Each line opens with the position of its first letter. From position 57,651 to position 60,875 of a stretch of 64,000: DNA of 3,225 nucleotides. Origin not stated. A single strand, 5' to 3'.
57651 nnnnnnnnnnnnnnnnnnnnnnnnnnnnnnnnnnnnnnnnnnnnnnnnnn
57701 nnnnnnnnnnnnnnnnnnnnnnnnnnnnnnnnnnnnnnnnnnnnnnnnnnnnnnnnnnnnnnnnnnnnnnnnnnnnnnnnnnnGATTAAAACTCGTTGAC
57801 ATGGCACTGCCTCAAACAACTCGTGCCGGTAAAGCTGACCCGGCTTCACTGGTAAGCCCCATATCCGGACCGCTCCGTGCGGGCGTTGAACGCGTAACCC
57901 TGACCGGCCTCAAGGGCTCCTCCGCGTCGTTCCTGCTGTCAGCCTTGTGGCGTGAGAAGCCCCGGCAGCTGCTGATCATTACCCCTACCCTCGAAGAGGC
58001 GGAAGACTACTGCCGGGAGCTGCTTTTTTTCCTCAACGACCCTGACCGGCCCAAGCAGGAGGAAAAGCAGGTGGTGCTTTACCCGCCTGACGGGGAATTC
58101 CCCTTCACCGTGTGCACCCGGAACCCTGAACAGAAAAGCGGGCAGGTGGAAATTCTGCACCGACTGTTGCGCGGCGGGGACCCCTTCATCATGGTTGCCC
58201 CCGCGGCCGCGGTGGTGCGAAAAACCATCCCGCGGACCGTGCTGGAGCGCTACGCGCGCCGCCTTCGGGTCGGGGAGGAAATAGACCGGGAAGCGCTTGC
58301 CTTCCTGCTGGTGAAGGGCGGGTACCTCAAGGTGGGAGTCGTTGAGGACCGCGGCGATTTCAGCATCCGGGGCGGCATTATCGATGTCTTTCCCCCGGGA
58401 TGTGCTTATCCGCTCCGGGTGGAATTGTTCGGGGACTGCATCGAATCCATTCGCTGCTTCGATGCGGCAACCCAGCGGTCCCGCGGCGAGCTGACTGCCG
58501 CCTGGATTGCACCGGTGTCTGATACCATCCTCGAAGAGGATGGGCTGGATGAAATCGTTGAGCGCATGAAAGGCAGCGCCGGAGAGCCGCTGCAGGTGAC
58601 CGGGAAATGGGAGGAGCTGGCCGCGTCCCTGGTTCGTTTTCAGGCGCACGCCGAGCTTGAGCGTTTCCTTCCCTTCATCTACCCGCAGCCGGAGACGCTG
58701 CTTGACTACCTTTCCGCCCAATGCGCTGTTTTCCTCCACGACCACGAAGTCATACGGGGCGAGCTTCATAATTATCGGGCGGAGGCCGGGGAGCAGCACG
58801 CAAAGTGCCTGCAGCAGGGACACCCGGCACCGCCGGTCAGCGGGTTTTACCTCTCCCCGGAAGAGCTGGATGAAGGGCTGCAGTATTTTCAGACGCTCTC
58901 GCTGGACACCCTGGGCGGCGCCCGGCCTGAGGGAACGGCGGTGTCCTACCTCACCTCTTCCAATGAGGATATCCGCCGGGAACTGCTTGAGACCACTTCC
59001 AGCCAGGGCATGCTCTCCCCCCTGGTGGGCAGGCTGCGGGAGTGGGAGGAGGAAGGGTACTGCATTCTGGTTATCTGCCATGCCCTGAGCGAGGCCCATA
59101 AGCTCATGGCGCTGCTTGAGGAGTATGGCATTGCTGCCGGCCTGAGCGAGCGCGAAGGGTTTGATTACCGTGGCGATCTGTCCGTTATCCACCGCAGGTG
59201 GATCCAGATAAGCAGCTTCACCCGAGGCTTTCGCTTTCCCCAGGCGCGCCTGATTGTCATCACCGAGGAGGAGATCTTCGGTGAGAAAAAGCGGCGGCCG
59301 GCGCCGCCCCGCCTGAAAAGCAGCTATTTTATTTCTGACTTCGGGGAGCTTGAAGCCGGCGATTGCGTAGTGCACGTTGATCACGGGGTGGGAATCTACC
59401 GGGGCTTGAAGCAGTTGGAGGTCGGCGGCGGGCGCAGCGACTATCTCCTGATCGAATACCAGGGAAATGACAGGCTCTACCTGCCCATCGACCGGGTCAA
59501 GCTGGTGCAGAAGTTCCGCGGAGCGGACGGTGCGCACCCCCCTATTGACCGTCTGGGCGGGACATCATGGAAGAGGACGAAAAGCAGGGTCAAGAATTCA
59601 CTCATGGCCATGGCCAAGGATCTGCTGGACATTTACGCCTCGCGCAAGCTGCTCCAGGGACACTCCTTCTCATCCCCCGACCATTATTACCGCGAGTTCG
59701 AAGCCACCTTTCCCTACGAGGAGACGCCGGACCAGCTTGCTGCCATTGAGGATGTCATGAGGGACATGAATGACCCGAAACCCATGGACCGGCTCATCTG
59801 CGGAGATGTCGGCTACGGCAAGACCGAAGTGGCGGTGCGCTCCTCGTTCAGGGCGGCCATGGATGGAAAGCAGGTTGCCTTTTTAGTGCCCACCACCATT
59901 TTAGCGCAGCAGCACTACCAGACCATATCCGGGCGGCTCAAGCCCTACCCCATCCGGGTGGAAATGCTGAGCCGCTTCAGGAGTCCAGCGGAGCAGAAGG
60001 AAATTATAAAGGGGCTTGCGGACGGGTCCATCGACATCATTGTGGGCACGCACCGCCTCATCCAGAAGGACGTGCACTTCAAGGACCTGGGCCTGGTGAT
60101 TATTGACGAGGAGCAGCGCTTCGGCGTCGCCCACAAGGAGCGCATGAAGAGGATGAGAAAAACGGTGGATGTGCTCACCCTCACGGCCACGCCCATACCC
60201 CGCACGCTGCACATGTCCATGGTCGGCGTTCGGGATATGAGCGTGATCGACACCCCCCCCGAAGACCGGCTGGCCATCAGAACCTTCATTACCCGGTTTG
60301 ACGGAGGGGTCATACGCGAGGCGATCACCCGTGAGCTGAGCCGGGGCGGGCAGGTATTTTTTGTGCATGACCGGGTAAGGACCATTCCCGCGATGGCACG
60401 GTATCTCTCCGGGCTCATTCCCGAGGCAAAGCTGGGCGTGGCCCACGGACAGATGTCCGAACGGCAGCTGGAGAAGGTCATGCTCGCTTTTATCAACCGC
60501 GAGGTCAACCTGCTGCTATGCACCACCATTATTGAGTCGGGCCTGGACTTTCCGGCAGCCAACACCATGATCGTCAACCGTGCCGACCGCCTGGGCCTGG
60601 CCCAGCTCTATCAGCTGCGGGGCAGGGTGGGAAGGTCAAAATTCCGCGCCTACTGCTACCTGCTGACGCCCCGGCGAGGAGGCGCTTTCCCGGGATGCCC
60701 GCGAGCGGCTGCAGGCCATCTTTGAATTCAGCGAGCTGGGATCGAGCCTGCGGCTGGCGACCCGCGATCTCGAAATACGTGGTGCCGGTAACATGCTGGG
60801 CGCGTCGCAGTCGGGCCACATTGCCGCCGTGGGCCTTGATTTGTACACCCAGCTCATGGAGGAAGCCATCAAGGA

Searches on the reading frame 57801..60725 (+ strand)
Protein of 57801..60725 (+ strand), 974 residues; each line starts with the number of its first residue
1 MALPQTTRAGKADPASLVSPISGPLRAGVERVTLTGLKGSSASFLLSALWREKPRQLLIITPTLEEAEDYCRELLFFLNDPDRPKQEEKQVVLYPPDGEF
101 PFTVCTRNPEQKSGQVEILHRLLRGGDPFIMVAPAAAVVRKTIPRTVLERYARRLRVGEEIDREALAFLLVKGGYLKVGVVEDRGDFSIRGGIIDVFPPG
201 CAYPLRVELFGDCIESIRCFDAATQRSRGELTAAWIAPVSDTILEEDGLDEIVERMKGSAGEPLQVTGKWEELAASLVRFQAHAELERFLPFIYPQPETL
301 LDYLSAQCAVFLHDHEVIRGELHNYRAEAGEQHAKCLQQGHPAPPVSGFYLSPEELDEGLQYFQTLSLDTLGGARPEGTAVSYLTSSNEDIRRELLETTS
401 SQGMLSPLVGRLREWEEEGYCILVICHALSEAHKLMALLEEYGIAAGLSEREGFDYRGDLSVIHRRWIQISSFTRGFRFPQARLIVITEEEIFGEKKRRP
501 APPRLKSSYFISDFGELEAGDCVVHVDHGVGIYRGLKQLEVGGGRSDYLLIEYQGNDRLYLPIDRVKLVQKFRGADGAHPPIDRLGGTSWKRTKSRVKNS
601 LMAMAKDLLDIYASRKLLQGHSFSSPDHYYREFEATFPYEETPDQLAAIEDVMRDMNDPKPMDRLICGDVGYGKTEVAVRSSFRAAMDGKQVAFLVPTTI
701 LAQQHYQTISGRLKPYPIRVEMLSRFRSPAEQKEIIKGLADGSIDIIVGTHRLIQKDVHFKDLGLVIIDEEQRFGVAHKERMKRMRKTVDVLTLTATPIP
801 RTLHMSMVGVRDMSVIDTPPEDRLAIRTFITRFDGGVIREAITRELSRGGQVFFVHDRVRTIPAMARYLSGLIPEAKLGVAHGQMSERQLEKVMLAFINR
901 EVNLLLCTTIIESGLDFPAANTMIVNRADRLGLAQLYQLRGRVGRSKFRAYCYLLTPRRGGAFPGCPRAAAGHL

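Call 66: search_protein_families(library=pfam, proteins=[window:57801-60725:+], max_evalue=0.00001)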
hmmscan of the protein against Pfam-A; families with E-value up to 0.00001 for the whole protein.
window:57801-60725:+ (974 aa): 5 families
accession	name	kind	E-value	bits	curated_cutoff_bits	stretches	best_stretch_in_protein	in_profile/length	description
PF00270.35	DEAD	-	7.1e-25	88.1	26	1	642-803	1-164/167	DEAD/DEAH box helicase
PF17757.6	UvrB_inter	-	7.1e-22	77.8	22.9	1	155-240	3-89/91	UvrB interaction domain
PF00271.37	Helicase_C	-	8.5e-20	71.5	23.5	1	841-946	5-109/110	Helicase conserved C-terminal domain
PF02559.22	CarD_TRCF_RID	-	2.9e-19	69.3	23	1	517-572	1-56/57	CarD-like/TRCF RID domain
PF04851.21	ResIII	-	1.8e-08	34.9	22.5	1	642-798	5-162/164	Type III restriction enzyme, res subunit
